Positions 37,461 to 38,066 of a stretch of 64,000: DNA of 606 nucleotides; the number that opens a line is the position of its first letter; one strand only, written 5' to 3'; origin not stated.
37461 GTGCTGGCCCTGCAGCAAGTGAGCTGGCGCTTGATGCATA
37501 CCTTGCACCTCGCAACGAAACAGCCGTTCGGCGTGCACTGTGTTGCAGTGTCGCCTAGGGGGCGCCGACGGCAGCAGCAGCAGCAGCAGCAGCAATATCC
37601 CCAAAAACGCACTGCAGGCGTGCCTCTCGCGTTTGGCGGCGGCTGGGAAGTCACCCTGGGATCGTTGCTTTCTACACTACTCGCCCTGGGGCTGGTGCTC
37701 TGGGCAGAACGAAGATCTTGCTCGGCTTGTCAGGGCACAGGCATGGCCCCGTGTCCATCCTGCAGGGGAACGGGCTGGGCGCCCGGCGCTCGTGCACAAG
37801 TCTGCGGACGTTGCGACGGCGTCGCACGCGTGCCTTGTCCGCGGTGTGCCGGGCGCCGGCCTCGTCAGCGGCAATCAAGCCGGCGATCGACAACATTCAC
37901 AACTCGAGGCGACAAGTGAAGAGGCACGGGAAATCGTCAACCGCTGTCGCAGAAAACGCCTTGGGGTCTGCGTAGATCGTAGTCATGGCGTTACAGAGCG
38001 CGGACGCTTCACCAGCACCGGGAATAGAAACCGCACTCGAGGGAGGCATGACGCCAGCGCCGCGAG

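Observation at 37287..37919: Membrane-anchored polyQ protein with a DnaJ-type CxxCxGxG zinc finger (BSD2/LQY1-like)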

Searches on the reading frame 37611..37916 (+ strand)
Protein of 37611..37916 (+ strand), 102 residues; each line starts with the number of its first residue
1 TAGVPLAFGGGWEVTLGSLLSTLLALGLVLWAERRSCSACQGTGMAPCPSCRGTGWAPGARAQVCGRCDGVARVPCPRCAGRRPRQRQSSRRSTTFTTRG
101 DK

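Call 28: find_homologous_proteins(query=A2, max_evalue=10)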
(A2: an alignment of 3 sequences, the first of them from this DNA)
Query A2 (3 sequences) (88 aa, profile of the alignment): 1 proteins with E <= 10 among 39 candidates.
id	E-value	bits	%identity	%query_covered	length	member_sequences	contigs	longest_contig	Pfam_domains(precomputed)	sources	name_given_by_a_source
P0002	6.0e-49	182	78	94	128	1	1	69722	-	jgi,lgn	jgi:hypothetical protein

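Call 30: search_solved_structures(query=A2, max_evalue=10, show_alignments=3)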
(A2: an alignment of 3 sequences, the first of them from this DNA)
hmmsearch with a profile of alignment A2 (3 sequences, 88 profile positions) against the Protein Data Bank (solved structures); distinct sequences matched with E-value up to 10: 7.
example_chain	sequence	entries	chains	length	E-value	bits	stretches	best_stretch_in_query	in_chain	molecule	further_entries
1exk_A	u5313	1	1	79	0.0026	21.3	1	47-75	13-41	DNAJ PROTEIN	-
2ctt_A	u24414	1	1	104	0.065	16.8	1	45-82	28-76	DnaJ homolog subfamily A member 3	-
9ci1_1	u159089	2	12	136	0.087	16.4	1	61-81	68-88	Bundle Sheath Defective 2 | Protein BUNDLE SHEATH DEFECTIVE 2, chloroplastic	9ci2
6ekb_A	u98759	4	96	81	0.16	15.5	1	62-81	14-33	DnaJ/Hsp40 cysteine-rich domain superfamily protein | Protein BUNDLE SHEATH DEFECTIVE 2, chloroplastic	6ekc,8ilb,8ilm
6jzb_A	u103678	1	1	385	0.38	14.3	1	34-65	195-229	Chaperone protein DnaJ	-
8xku_R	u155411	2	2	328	0.47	14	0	26-55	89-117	Embryo defective 2737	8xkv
9n9j_N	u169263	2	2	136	9.6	9.8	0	8-36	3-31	Dolichyl-diphosphooligosaccharide--protein glycosyltransferase subunit KCP2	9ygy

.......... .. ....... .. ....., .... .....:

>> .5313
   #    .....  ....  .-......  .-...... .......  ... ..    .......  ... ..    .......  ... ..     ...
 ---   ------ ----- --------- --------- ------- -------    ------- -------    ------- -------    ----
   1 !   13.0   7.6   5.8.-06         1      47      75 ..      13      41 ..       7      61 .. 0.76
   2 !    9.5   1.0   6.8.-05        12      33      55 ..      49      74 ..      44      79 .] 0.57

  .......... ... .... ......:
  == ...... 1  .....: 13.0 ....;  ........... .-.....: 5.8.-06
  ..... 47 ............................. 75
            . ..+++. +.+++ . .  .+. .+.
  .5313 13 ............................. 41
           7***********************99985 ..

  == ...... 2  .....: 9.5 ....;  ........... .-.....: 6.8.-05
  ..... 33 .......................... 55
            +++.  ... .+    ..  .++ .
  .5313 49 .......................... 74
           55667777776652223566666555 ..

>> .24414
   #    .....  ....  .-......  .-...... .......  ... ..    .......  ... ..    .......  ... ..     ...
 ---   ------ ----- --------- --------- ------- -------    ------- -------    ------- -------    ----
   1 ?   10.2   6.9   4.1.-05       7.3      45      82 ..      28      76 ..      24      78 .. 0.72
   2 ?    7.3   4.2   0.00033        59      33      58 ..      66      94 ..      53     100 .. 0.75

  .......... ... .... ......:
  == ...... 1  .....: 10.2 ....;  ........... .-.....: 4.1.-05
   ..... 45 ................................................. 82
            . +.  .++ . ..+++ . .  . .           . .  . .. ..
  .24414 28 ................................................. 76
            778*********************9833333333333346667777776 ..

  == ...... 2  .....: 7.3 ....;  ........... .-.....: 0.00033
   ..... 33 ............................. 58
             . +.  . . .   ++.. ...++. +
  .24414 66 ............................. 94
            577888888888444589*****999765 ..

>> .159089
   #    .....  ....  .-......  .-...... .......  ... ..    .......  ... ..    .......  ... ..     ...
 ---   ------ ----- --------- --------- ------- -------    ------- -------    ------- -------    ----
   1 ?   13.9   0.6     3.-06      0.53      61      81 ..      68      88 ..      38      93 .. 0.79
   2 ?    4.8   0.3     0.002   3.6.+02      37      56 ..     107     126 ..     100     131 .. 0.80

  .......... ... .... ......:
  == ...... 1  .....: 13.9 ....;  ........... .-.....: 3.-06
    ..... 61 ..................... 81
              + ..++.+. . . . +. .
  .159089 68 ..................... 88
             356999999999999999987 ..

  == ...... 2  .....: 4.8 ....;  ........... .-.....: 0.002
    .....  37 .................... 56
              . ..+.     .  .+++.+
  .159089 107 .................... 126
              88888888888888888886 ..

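Call 37: search_protein_representatives(alignment_id=A2)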
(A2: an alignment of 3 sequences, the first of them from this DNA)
Query: 3 sequences, 88 profile positions. Proteins with E-value up to 0.001 (for the whole library): 131; up to 1e-10: 3; up to 1e-30: 2. The best 131 are listed.
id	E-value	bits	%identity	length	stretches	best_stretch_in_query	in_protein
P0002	1.9e-49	182.0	-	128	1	1-88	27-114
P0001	2.5e-46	172.0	-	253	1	2-88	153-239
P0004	1.0e-10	57.8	-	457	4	27-87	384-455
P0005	3.2e-09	53.1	-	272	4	33-83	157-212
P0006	4.2e-09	52.7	-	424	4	36-84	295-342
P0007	6.9e-09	52.0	-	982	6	27-82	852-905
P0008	2.0e-08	50.5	-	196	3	35-87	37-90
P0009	4.5e-08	49.4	-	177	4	57-86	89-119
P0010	1.3e-07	47.9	-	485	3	36-83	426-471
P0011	1.5e-07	47.7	-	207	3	34-81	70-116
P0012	1.6e-07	47.7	-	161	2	43-82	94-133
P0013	2.2e-07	47.2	-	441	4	33-88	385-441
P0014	3.2e-07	46.7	-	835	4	36-83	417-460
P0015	3.3e-07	46.6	-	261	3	36-86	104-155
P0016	4.0e-07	46.4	-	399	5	34-82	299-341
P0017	4.6e-07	46.2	-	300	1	17-83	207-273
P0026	6.3e-06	42.5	-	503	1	32-82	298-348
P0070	1.6e-04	38.0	-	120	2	16-75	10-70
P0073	1.7e-04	37.9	-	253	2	33-82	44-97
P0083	3.1e-04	37.1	-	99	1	7-80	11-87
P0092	4.2e-04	36.7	-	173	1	19-82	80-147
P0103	5.6e-04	36.3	-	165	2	26-59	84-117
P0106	5.8e-04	36.2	-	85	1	35-86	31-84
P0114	6.9e-04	36.0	-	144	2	3-61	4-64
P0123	9.0e-04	35.6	-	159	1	32-82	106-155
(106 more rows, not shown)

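Call 45: search_solved_structures(query=A4, max_evalue=1, show_alignments=2)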
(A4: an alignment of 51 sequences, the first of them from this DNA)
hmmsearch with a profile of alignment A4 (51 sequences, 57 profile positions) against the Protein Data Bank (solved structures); distinct sequences matched with E-value up to 1: 25.
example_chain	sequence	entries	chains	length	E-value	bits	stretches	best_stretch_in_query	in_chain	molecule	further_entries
1exk_A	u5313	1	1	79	3e-10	43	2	18-46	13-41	DNAJ PROTEIN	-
2ctt_A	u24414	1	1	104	6.8e-08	35.4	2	18-44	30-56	DnaJ homolog subfamily A member 3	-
6jzb_A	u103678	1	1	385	2.9e-07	33.4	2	16-45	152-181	Chaperone protein DnaJ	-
8xku_R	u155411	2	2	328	3.2e-07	33.3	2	34-53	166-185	Embryo defective 2737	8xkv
6ekb_A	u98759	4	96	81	4.3e-06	29.7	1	26-54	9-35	DnaJ/Hsp40 cysteine-rich domain superfamily protein | Protein BUNDLE SHEATH DEFECTIVE 2, chloroplastic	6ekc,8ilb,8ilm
1nlt_A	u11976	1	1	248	1e-05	28.5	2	15-43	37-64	Mitochondrial protein import protein MAS5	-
9ci1_1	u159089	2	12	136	1.1e-05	28.4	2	7-55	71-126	Bundle Sheath Defective 2 | Protein BUNDLE SHEATH DEFECTIVE 2, chloroplastic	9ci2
7zhs_A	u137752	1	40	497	6.3e-05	25.9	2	17-45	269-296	Ubiquitin-like protein SMT3,DnaJ homolog subfamily A member 2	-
3lcz_A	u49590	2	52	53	0.00015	24.8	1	16-45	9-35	Inhibitor of TRAP, regulated by T-BOX (Trp) sequence RtpA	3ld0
8xks_C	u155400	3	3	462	0.00026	24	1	33-54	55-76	4Fe-4S ferredoxin-type domain-containing protein | DnaJ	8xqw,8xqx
9gi8_A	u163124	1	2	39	0.0053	19.8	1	13-33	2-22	Transmembrane protein 106B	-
2bx9_A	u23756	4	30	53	0.023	17.7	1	16-45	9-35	TRYPTOPHAN RNA-BINDING ATTENUATOR PROTEIN-INHIBITORY PROTEIN | Anti-TRAP regulator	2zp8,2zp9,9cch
2k3v_A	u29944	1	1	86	0.036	17.1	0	18-42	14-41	Tetraheme cytochrome c-type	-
6hr0_A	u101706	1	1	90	0.051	16.6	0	18-42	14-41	Cytochrome C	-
2vf7_A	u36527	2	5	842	0.076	16.1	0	25-45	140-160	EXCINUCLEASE ABC, SUBUNIT A. | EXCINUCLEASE ABC SUBUNIT A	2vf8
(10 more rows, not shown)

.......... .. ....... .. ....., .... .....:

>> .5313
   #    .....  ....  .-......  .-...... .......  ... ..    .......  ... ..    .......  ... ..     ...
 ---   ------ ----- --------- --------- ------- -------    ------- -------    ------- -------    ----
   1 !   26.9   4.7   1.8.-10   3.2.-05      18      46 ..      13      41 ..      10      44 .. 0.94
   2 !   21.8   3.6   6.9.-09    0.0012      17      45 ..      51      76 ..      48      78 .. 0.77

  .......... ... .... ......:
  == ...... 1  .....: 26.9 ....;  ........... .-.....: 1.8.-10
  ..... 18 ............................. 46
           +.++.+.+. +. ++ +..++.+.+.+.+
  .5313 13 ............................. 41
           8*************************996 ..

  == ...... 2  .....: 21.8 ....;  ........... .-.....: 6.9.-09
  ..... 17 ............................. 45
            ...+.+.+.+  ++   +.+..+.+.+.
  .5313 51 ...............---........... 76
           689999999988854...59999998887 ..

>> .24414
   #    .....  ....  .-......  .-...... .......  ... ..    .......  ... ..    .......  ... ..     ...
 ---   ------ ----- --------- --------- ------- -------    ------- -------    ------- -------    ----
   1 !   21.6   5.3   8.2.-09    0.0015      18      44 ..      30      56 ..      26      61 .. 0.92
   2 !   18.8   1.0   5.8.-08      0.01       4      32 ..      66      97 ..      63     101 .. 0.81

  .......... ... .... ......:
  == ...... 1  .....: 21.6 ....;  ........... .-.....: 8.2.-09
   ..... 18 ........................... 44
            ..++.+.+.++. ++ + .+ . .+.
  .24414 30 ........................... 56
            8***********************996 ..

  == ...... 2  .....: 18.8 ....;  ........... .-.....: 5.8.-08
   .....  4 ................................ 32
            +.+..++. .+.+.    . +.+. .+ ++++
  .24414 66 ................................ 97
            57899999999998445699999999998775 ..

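Call 52: predict_structure(alignment_id=A4)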
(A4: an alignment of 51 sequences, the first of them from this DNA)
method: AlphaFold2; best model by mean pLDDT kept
length: 102 residues; sequences in the alignment: 51
mean_pLDDT: 79.9   pTM: 0.48
mean pLDDT of the five models: 79.9, 79.0, 78.7, 77.6, 75.2
residues with pLDDT >= 90: 38; 70-90: 31; 50-70: 33; < 50: 0
segments of 3 or more residues with pLDDT < 50: none
pLDDT, mean of each block of 10 residues (from residue 1): 63 76 91 75 91 94 95 89 57 69 73
secondary structure, 60 per line:
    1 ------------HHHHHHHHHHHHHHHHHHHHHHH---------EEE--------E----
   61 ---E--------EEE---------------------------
elements in order: H13-35 E45-47 E73-75

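Call 57: fold_search(model_id=the predicted structure, library=pdb)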
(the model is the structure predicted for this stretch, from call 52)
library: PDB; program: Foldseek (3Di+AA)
matches with E <= 10: 30; with E <= 0.001: 0
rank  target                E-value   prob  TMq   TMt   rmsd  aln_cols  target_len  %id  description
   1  6ekb                  6.8e-03  1.00  0.40  0.63   2.5        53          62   28  Crystal structure of the BSD2 homolog of Arabidopsis thaliana (released 2017-12-06)
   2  8ilb_F                1.2e-02  1.00  0.40  0.51   3.5        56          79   27  The complexes of RbcL, AtRaf1 and AtBSD2 (LFB) (released 2023-11-01)
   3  7zhs_E                3.1e-02  0.82  0.23  0.18   8.2        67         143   33  3D reconstruction of the cylindrical assembly of DnaJA2 delta G/F by imposing D5 symmetry (released 2023-07-26)
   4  7zhs_H                3.1e-02  0.82  0.23  0.18   8.2        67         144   33  3D reconstruction of the cylindrical assembly of DnaJA2 delta G/F by imposing D5 symmetry (released 2023-07-26)
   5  7zhs_A                3.1e-02  0.82  0.23  0.12   8.2        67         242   33  3D reconstruction of the cylindrical assembly of DnaJA2 delta G/F by imposing D5 symmetry (released 2023-07-26)
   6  6ekc_B1               3.7e-02  1.00  0.40  0.55   3.3        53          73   28  Crystal structure of the BSD2 homolog of Arabidopsis thaliana bound to the octameric assembly of RbcL from Thermosyne (released 2017-12-06)
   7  8ilm_N                3.7e-02  1.00  0.38  0.52   3.6        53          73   28  The cryo-EM structure of eight Rubisco large subunits (RbcL), two Arabidopsis thaliana Rubisco accumulation factors 1  (released 2023-11-01)
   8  8ilb_I                9.1e-02  1.00  0.42  0.52   2.5        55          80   27  The complexes of RbcL, AtRaf1 and AtBSD2 (LFB) (released 2023-11-01)
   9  3ld0_2                1.0e-01  0.99  0.29  0.54   2.1        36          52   22  Crystal structure of B.licheniformis Anti-TRAP protein, an antagonist of TRAP-RNA interactions (released 2010-02-23)
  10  1exk_MODEL_1_A        1.4e-01  0.77  0.26  0.31   5.0        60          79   30  SOLUTION STRUCTURE OF THE CYSTEINE-RICH DOMAIN OF THE ESCHERICHIA COLI CHAPERONE PROTEIN DNAJ. (released 2000-07-26)
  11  8xku_R                1.6e-01  0.66  0.32  0.13  11.6       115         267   17  Cryo-EM structure of the Ycf2-FtsHi motor complex from Arabidopsis in ATP-bound state (released 2024-09-11)
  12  8ilm_C                2.2e-01  0.98  0.38  0.52   3.7        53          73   28  The cryo-EM structure of eight Rubisco large subunits (RbcL), two Arabidopsis thaliana Rubisco accumulation factors 1  (released 2023-11-01)
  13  2ctt_MODEL_1_A        4.1e-01  0.51  0.25  0.24   7.1        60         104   28  Solution structure of zinc finger domain from human DnaJ subfamily A menber 3 (released 2005-11-24)
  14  2bx9_A                5.1e-01  0.87  0.28  0.51   2.7        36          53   19  Crystal structure of B.subtilis Anti-TRAP protein, an antagonist of TRAP-RNA interactions (released 2005-11-30)
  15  7ubl_A                9.4e-01  0.06  0.15  0.11  10.0        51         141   29  Transcription antitermination factor Qlambda in complex with Q-lambda-binding-element DNA (released 2022-09-28)
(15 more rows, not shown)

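Call 59: list_cluster_members(proteins=[P0017, P0092, P0114, P0103, P0083, P0073, P0070, P0106, P0123, P0026])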
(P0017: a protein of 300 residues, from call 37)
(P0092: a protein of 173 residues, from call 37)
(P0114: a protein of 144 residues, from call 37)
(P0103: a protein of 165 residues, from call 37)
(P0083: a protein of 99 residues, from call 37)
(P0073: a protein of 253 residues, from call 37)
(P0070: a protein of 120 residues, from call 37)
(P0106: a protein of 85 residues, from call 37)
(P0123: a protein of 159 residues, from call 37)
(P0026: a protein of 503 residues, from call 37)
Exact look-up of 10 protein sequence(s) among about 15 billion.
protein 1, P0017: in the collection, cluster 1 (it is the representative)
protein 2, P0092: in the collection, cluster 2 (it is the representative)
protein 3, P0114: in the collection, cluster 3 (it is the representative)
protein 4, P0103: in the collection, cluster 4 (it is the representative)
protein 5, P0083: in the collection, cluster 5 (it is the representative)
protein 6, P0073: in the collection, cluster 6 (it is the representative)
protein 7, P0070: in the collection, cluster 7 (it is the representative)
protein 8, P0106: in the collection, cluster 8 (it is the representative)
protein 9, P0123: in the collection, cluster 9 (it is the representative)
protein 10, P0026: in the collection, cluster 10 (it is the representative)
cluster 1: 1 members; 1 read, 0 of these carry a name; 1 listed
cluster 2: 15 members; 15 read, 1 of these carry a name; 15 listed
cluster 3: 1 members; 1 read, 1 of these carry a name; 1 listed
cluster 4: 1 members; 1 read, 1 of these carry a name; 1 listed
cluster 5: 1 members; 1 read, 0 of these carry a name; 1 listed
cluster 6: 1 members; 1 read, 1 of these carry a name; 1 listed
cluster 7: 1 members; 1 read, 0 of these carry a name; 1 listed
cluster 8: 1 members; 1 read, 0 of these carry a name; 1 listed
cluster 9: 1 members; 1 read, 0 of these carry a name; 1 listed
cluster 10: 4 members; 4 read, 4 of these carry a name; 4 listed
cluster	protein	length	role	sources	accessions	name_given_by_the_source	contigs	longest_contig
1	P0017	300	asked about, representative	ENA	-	-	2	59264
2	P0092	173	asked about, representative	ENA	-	-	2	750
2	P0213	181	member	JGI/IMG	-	hypothetical protein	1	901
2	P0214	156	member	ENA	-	-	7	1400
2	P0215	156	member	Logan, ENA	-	-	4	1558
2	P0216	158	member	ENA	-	-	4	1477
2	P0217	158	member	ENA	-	-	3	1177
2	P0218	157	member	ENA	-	-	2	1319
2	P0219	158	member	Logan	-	-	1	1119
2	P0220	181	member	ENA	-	-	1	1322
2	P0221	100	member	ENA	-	-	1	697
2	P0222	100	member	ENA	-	-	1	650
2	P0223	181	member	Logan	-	-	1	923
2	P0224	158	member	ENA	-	-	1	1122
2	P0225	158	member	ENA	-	-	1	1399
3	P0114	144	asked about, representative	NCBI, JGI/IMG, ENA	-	hypothetical protein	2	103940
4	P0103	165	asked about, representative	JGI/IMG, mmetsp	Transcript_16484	Transcript_16484/g.35637 ORF Transcript_16484/g.35637 Transcript_16484/m.35637 ...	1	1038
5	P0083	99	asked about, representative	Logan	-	-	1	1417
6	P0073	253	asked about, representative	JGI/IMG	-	hypothetical protein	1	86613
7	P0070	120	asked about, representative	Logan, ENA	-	-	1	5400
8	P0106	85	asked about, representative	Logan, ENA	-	-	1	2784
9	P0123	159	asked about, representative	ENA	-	-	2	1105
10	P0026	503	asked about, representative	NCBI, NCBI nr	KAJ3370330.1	hypothetical protein GGF31_004160 [Allomyces arbusculus]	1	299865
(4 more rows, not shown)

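Call 69: find_homologous_proteins(query=A5, max_evalue=10)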
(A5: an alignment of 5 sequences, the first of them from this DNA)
Query A5 (5 sequences) (88 aa, profile of the alignment): 4 proteins with E <= 10 among 388 candidates.
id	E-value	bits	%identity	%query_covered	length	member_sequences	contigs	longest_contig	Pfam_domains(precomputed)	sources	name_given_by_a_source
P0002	3.5e-39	151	78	94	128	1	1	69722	-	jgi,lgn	jgi:hypothetical protein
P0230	3.0e-5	42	28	90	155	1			-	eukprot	eukprot:FR737563.1.p1 GENE.FR737563.1~~FR737563.1.p1 ORF type:complete len:156 (-),score=13.72 FR737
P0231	1.1e+0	27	26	91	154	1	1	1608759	-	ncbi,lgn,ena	-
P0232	8.1e+0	24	37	43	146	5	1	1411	PF27659.1,PF15777.11,PF00684.26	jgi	jgi:DnaJ-class molecular chaperone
